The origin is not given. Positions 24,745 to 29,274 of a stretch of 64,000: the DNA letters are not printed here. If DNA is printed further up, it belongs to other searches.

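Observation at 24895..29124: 1,400-aa YfhO-Wzx fusion, translationally coupled to a Dpm1-like GT2, carrying three different repeat-family insertions in frame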

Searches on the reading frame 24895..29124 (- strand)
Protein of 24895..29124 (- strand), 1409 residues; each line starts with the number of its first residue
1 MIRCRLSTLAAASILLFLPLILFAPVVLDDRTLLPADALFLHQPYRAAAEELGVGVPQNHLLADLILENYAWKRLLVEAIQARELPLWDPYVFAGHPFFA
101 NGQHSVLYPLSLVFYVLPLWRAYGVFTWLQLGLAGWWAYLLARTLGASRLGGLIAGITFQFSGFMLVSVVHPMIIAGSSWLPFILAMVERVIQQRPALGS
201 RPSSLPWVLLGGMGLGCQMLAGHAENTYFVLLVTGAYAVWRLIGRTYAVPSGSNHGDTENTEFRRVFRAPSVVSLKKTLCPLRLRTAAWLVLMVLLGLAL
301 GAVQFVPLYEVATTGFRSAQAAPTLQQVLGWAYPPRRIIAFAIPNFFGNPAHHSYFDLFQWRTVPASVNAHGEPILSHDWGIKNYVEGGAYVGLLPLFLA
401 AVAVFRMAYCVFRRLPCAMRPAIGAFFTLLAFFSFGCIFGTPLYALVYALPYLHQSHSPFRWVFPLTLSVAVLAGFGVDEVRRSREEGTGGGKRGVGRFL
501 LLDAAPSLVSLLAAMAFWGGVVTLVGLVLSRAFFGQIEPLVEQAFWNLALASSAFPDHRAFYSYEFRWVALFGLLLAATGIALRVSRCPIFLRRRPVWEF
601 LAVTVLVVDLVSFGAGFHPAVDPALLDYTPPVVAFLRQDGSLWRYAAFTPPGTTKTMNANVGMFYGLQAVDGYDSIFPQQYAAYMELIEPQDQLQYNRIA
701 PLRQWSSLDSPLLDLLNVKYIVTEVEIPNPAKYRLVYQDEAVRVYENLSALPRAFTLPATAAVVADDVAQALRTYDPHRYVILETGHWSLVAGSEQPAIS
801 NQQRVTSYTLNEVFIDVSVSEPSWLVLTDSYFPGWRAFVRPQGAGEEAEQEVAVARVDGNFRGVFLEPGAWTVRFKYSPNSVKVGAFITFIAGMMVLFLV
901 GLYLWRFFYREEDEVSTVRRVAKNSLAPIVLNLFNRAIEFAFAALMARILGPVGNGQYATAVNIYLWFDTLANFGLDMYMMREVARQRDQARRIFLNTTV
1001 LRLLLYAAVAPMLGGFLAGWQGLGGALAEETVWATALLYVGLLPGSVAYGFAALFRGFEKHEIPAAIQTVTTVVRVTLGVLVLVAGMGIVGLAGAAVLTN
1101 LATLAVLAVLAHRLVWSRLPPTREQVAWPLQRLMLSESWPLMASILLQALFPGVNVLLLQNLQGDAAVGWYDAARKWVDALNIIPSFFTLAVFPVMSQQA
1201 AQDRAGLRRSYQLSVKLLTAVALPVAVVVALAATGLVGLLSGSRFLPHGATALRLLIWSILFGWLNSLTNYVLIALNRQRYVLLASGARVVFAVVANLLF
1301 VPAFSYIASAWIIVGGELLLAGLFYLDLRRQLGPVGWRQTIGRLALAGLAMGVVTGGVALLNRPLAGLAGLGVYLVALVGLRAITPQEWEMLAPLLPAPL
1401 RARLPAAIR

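Call 3: search_protein_families(library=pfam, proteins=[window:24895-29124:-], max_evalue=0.01)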
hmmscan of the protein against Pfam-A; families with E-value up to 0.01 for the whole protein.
window:24895-29124:- (1409 aa): 3 families
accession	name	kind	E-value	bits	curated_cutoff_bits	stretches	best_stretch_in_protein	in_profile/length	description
PF01943.22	Polysacc_synt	-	3.2e-30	105.9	28.2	1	922-1198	2-272/274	Polysaccharide biosynthesis protein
PF13440.11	Polysacc_synt_3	-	2.2e-18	67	23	1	945-1247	1-290/293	Polysaccharide biosynthesis protein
PF09586.16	YfhO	-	1.3e-12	47.4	28.5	3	656-760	490-597/835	Bacterial membrane protein YfhO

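Call 11: find_homologous_proteins(query=window:24895-29124:-, max_evalue=1e-10)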
Query window:24895-29124:- (1409 aa): 2134 proteins with E <= 1e-10 among 8000 candidates; the best 120 are listed.
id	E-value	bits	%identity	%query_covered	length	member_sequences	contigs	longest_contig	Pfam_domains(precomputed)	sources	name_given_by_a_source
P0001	0.0e+0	3139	100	100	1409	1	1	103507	PF01943.23,PF09586.17,PF13440.12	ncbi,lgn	-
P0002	0.0e+0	2440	79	99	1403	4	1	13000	PF01943.23,PF09586.17,PF13440.12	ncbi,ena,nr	ncbi:MAG TPA: hypothetical protein EYH30_04125 [Anaerolineales bacterium]|nr:hypothetical protein [A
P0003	0.0e+0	2300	74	99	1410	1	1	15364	PF01943.23,PF09586.17,PF13440.12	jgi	-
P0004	0.0e+0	2300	74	100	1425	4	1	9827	PF01943.23,PF09586.17,PF01554.24,PF13440.12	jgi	-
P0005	0.0e+0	2283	74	99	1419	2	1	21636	PF01943.23,PF09586.17,PF01554.24,PF13440.12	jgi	-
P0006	0.0e+0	2274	74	99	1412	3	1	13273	PF01943.23,PF09586.17,PF01554.24,PF13440.12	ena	-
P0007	0.0e+0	2224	72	99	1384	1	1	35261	PF01943.23,PF09586.17,PF13440.12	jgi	-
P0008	0.0e+0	2213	73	98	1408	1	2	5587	PF01943.23,PF09586.17,PF01554.24,PF13440.12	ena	-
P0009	0.0e+0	2183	71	99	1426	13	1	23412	PF01943.23,PF09586.17,PF13440.12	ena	-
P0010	0.0e+0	2181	72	98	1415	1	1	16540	PF01943.23,PF09586.17,PF13440.12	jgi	-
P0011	0.0e+0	2179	71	98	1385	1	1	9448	PF01943.23,PF09586.17,PF13440.12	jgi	jgi:O-antigen/teichoic acid export membrane protein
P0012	0.0e+0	2160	72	98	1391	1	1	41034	PF01943.23,PF09586.17,PF01554.24,PF13440.12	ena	-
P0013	0.0e+0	2160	71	98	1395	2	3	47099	PF01943.23,PF09586.17,PF01554.24,PF13440.12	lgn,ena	-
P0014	0.0e+0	2154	70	98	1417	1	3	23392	PF01943.23,PF09586.17,PF13440.12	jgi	-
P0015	0.0e+0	2153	69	98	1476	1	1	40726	PF01943.23,PF09586.17,PF13440.12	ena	-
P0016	0.0e+0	2150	70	99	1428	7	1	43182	PF01943.23,PF09586.17,PF01554.24,PF13440.12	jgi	-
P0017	0.0e+0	2147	81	16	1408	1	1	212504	PF01943.23,PF09586.17,PF13440.12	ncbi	-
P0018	0.0e+0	2146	71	98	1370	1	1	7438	PF01943.23,PF09586.17,PF13440.12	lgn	-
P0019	0.0e+0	2145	71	98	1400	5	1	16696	PF01943.23,PF09586.17,PF13440.12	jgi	jgi:O-antigen/teichoic acid export membrane protein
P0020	0.0e+0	2144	70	98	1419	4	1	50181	PF01943.23,PF09586.17,PF13440.12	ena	-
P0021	0.0e+0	2143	70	98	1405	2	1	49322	PF01943.23,PF09586.17,PF13440.12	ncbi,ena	-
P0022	0.0e+0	2140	70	98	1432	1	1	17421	PF01943.23,PF09586.17,PF13440.12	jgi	jgi:O-antigen/teichoic acid export membrane protein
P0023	0.0e+0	2140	70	98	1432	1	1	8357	PF01943.23,PF09586.17,PF13440.12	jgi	jgi:O-antigen/teichoic acid export membrane protein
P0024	0.0e+0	2139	70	98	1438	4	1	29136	PF01943.23,PF09586.17,PF13440.12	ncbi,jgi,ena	-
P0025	0.0e+0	2139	71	94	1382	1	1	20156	PF01943.23,PF09586.17,PF13440.12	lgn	-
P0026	0.0e+0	2138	71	98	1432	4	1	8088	PF01943.23,PF09586.17,PF13440.12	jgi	-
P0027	0.0e+0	2135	71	98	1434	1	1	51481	PF01943.23,PF09586.17,PF13440.12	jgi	jgi:O-antigen/teichoic acid export membrane protein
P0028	0.0e+0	2133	70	98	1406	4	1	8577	PF01943.23,PF09586.17,PF13440.12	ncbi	-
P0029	0.0e+0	2132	70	99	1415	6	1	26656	PF01943.23,PF09586.17,PF13440.12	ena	-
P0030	0.0e+0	2131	70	98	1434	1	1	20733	PF01943.23,PF09586.17,PF13440.12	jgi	jgi:O-antigen/teichoic acid export membrane protein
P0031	0.0e+0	2130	69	98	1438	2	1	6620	PF01943.23,PF09586.17,PF13440.12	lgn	-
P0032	0.0e+0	2129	71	98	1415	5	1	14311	PF01943.23,PF09586.17,PF13440.12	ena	-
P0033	0.0e+0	2128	70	99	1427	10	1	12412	PF01943.23,PF09586.17,PF13440.12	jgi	-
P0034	0.0e+0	2127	69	98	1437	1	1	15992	PF01943.23,PF09586.17,PF13440.12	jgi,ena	-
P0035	0.0e+0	2123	69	98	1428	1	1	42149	PF01943.23,PF09586.17,PF13440.12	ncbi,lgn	-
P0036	0.0e+0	2123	70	97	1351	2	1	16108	PF01943.23,PF09586.17,PF13440.12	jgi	jgi:O-antigen/teichoic acid export membrane protein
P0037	0.0e+0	2118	68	98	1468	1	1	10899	PF01943.23,PF09586.17,PF13440.12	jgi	-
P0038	0.0e+0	2117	70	98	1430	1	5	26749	PF01943.23,PF09586.17,PF01554.24,PF13440.12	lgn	-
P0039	0.0e+0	2117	70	98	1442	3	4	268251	PF01943.23,PF01554.24,PF13440.12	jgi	-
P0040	0.0e+0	2117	70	98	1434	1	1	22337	PF01943.23,PF09586.17,PF13440.12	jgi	jgi:O-antigen/teichoic acid export membrane protein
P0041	0.0e+0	2114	69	98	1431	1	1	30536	PF01943.23,PF09586.17,PF01554.24,PF13440.12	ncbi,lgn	-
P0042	0.0e+0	2113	68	98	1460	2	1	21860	PF01943.23,PF09586.17,PF13440.12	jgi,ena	jgi:O-antigen/teichoic acid export membrane protein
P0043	0.0e+0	2112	68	99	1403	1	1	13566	PF01943.23,PF09586.17,PF13440.12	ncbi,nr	ncbi:MAG: oligosaccharide flippase family protein [Anaerolineae bacterium]|nr:oligosaccharide flippa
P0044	0.0e+0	2110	71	98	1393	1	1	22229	PF01943.23,PF09586.17,PF13440.12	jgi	-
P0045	0.0e+0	2109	70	98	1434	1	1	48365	PF01943.23,PF09586.17,PF13440.12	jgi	jgi:O-antigen/teichoic acid export membrane protein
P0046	0.0e+0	2102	68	100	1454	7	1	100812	PF01943.23,PF09586.17,PF13440.12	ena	-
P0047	0.0e+0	2101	69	98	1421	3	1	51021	PF01943.23,PF09586.17,PF13440.12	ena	-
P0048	0.0e+0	2095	68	98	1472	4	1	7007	PF01943.23,PF09586.17,PF13440.12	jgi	-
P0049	0.0e+0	2093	69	100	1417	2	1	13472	PF01943.23,PF09586.17,PF13440.12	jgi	-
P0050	0.0e+0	2092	69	98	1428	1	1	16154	PF01943.23,PF09586.17,PF13440.12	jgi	-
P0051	0.0e+0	2092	69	100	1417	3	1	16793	PF01943.23,PF13440.12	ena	-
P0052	0.0e+0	2089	69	98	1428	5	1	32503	PF01943.23,PF09586.17,PF13440.12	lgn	-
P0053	0.0e+0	2089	69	99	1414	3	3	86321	PF01943.23,PF09586.17,PF13440.12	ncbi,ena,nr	ncbi:MAG: oligosaccharide flippase family protein [Anaerolineae bacterium]|nr:oligosaccharide flippa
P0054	0.0e+0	2086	72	57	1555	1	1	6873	PF01943.23,PF09586.17,PF13440.12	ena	-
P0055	0.0e+0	2080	68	97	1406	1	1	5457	PF01943.23,PF09586.17,PF13440.12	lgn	-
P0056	0.0e+0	2078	69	98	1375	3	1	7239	PF01943.23,PF09586.17,PF13440.12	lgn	-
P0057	0.0e+0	2078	69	98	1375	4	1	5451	PF01943.23,PF09586.17,PF13440.12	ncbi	ncbi:MAG: oligosaccharide flippase family protein [Anaerolineae bacterium]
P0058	0.0e+0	2075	70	98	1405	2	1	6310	PF01943.23,PF09586.17,PF13440.12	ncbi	-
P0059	0.0e+0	2071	69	98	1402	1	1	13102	PF01943.23,PF09586.17,PF13440.12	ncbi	-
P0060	0.0e+0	2070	68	98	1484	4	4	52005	PF01943.23,PF09586.17,PF13440.12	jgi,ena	-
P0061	0.0e+0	2069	69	98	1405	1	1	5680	PF01943.23,PF09586.17,PF13440.12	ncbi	-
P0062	0.0e+0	2065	69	97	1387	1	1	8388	PF01943.23,PF13440.12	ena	-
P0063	0.0e+0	2065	68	100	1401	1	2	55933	PF01943.23,PF09586.17,PF13440.12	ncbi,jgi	ncbi:MAG: oligosaccharide flippase family protein [Anaerolineae bacterium]|jgi:O-antigen/teichoic ac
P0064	0.0e+0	2063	67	100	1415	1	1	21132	PF01943.23,PF09586.17,PF13440.12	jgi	jgi:O-antigen/teichoic acid export membrane protein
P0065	0.0e+0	2060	69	98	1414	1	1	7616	PF01943.23,PF09586.17,PF13440.12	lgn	-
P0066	0.0e+0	2058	69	98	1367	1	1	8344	PF01943.23,PF01554.24,PF13440.12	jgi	-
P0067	0.0e+0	2057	68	98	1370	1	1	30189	PF01943.23,PF09586.17,PF13440.12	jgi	jgi:O-antigen/teichoic acid export membrane protein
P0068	0.0e+0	2056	69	97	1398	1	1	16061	PF01943.23,PF09586.17,PF01554.24,PF13440.12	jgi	jgi:O-antigen/teichoic acid export membrane protein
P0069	0.0e+0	2055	69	96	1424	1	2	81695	PF01943.23,PF09586.17,PF13440.12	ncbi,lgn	ncbi:MAG: oligosaccharide flippase family protein [Anaerolineae bacterium]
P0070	0.0e+0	2053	68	99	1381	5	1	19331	PF01943.23,PF13440.12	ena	-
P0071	0.0e+0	2053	68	98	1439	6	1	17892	PF01943.23,PF01554.24,PF13440.12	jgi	-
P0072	0.0e+0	2051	70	93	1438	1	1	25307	PF01943.23,PF09586.17,PF13440.12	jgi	jgi:O-antigen/teichoic acid export membrane protein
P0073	0.0e+0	2050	69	98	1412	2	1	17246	PF01943.23,PF09586.17,PF13440.12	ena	-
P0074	0.0e+0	2044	68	98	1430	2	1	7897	PF01943.23,PF09586.17,PF13440.12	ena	-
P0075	0.0e+0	2039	68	98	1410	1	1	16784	PF01943.23,PF09586.17,PF13440.12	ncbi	-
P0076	0.0e+0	2034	67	98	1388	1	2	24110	PF01943.23,PF01554.24,PF13440.12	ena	-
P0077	0.0e+0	2034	68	98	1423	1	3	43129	PF01943.23,PF09586.17,PF13440.12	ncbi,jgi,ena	-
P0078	0.0e+0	2030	67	98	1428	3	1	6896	PF01943.23,PF13440.12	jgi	-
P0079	0.0e+0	2029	68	98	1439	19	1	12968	PF01943.23,PF09586.17,PF01554.24,PF13440.12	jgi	-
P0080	0.0e+0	2029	68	98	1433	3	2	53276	PF01943.23,PF09586.17,PF01554.24,PF13440.12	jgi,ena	-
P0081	0.0e+0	2027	68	99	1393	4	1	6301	PF01943.23,PF01554.24,PF13440.12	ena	-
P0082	0.0e+0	2022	65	98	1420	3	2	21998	PF01943.23,PF09586.17,PF13440.12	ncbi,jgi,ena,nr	ncbi:MAG: hypothetical protein DRJ03_16290 [Chloroflexi bacterium]|nr:MAG: hypothetical protein DRI8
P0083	0.0e+0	2019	67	97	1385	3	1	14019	PF01943.23,PF13440.12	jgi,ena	-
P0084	0.0e+0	2017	67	98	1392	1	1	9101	PF01943.23,PF09586.17,PF13440.12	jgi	jgi:O-antigen/teichoic acid export membrane protein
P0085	0.0e+0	2016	65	98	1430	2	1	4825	PF01943.23,PF13440.12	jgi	jgi:O-antigen/teichoic acid export membrane protein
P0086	0.0e+0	2014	67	97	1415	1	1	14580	PF01943.23,PF09586.17,PF01554.24,PF13440.12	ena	-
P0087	0.0e+0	2010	67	97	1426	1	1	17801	PF01943.23,PF09586.17,PF01554.24,PF13440.12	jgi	jgi:O-antigen/teichoic acid export membrane protein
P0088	0.0e+0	2007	65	98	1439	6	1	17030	PF01943.23,PF13440.12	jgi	jgi:O-antigen/teichoic acid export membrane protein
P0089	0.0e+0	2006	67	98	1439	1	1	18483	PF01943.23,PF09586.17,PF13440.12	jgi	jgi:O-antigen/teichoic acid export membrane protein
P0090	0.0e+0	2005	70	91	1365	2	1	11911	PF01943.23,PF09586.17,PF01554.24,PF13440.12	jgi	-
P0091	0.0e+0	2002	66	98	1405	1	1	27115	PF01943.23,PF13440.12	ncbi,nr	ncbi:MAG: oligosaccharide flippase family protein [Chloroflexi bacterium]|nr:oligosaccharide flippas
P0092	0.0e+0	2001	66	99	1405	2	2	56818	PF01943.23,PF09586.17,PF13440.12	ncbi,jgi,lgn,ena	-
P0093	0.0e+0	2000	66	98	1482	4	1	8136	PF01943.23,PF09586.17,PF13440.12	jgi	jgi:O-antigen/teichoic acid export membrane protein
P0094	0.0e+0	1999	66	99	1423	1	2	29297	PF01943.23,PF09586.17,PF01554.24,PF13440.12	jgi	-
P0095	0.0e+0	1994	65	98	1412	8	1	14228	PF01943.23,PF09586.17,PF13440.12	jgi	jgi:O-antigen/teichoic acid export membrane protein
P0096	0.0e+0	1994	65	97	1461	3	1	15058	PF01943.23,PF09586.17,PF13440.12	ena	-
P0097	0.0e+0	1993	67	99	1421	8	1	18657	PF01943.23,PF09586.17,PF01554.24,PF13440.12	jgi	jgi:O-antigen/teichoic acid export membrane protein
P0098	0.0e+0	1991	65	99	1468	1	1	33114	PF01943.23,PF09586.17,PF13440.12,PF04886.17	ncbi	-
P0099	0.0e+0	1988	67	99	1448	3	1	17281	PF01943.23,PF09586.17,PF01554.24,PF13440.12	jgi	jgi:O-antigen/teichoic acid export membrane protein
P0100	0.0e+0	1988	66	99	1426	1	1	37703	PF01943.23,PF01554.24,PF13440.12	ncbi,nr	ncbi:MAG: oligosaccharide flippase family protein [Chloroflexota bacterium]|nr:oligosaccharide flipp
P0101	0.0e+0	1980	65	99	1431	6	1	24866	PF01943.23,PF09586.17,PF13440.12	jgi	-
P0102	0.0e+0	1973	64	99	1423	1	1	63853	PF01943.23,PF13440.12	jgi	jgi:O-antigen/teichoic acid export membrane protein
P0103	0.0e+0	1970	66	98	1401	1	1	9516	PF01943.23,PF09586.17,PF13440.12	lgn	-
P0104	0.0e+0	1970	66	98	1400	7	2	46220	PF01943.23,PF13440.12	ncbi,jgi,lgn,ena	-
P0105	0.0e+0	1969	65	100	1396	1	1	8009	PF01943.23,PF09586.17,PF13440.12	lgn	-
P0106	0.0e+0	1968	65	100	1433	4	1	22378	PF01943.23,PF09586.17,PF01554.24,PF13440.12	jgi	jgi:O-antigen/teichoic acid export membrane protein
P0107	0.0e+0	1965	66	99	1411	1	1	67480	PF01943.23,PF09586.17,PF01554.24,PF13440.12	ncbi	-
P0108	0.0e+0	1964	66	100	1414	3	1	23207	PF01943.23,PF09586.17,PF13440.12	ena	-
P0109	0.0e+0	1957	65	98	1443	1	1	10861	PF01943.23,PF09586.17,PF13440.12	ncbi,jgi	ncbi:MAG: oligosaccharide flippase family protein [Anaerolineae bacterium]|jgi:O-antigen/teichoic ac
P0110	0.0e+0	1946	65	98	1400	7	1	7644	PF01943.23,PF09586.17,PF01554.24,PF13440.12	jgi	jgi:O-antigen/teichoic acid export membrane protein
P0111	0.0e+0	1943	64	98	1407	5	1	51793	PF01943.23,PF09586.17,PF13440.12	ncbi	-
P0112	0.0e+0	1937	64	99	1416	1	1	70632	PF01943.23,PF09586.17,PF13440.12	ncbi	-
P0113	0.0e+0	1935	66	98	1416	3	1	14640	PF01943.23,PF09586.17,PF13440.12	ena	-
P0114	0.0e+0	1934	63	100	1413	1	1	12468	PF01943.23,PF09586.17,PF13440.12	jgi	-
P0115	0.0e+0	1933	65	100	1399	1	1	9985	PF01943.23,PF09586.17,PF13440.12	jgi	jgi:O-antigen/teichoic acid export membrane protein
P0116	0.0e+0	1931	65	98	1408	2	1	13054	PF01943.23,PF09586.17,PF13440.12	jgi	jgi:O-antigen/teichoic acid export membrane protein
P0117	0.0e+0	1931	65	100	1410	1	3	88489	PF01943.23,PF09586.17,PF01554.24,PF13440.12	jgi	jgi:O-antigen/teichoic acid export membrane protein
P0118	0.0e+0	1931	64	99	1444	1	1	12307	PF01943.23,PF13440.12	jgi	jgi:O-antigen/teichoic acid export membrane protein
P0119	0.0e+0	1929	65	98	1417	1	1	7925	PF01943.23,PF09586.17,PF01554.24,PF13440.12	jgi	jgi:O-antigen/teichoic acid export membrane protein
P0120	0.0e+0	1928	64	100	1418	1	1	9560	PF01943.23,PF09586.17,PF13440.12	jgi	-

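Call 14: find_encoding_contigs(protein=P0001, flank=10000, max_places=3)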
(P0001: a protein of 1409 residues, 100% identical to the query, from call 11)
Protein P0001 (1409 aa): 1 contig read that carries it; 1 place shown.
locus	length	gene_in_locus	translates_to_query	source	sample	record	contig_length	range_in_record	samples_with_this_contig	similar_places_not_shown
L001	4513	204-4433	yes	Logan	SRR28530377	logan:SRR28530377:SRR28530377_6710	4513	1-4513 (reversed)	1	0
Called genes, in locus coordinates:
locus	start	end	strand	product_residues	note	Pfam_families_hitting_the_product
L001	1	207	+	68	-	?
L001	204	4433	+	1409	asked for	PF09586:YfhO (faint), PF01943:Polysacc_synt, PF13440:Polysacc_synt_3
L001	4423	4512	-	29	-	?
